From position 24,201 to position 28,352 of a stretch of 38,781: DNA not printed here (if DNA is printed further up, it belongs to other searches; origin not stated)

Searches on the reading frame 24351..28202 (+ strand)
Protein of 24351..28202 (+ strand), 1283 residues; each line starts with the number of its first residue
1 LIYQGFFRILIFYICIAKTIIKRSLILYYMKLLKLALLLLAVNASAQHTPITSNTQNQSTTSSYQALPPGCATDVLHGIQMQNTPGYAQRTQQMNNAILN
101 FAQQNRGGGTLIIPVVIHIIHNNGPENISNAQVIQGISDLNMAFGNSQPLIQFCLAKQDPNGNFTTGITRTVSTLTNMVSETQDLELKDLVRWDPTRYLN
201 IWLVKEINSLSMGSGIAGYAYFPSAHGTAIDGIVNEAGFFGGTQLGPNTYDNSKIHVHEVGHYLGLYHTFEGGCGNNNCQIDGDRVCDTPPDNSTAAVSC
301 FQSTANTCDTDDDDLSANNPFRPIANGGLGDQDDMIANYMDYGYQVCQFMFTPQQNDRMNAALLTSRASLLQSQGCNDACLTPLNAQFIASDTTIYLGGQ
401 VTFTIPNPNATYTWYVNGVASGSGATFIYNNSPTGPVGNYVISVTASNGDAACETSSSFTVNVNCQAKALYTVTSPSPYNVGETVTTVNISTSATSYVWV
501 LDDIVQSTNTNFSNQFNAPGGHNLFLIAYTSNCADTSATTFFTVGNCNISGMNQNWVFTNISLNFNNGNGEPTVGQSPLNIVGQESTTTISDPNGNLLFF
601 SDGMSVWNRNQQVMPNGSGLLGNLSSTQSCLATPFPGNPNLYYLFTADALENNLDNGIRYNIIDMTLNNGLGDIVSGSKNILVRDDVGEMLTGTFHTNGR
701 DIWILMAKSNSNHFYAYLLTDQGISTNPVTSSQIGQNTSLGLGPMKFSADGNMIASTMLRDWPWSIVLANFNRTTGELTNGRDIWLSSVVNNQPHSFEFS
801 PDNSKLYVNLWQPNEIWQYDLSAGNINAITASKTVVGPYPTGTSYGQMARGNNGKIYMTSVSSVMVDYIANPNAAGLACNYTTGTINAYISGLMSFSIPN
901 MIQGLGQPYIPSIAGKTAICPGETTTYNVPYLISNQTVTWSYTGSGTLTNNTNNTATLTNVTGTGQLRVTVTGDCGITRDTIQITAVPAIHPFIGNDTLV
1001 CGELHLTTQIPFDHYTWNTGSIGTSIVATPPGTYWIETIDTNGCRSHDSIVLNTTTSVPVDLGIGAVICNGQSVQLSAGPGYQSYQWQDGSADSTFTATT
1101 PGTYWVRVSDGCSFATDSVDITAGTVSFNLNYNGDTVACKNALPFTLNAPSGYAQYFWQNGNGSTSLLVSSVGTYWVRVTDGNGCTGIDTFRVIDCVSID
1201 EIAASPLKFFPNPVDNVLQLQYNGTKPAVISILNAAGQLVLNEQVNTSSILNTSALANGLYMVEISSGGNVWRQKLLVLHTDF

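Call 57: search_protein_families(library=pfam, proteins=[window:24351-28202:+], max_evalue=0.0001)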
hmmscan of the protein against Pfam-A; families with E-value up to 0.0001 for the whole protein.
window:24351-28202:+ (1283 aa): 2 families
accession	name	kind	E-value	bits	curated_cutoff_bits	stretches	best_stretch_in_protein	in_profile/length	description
PF05572.19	Peptidase_M43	-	3.7e-16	59.8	23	1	192-363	11-151/152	Pregnancy-associated plasma protein-A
PF18962.6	Por_Secre_tail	-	1.3e-11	45.1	27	1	1210-1278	2-75/75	Secretion system C-terminal sorting domain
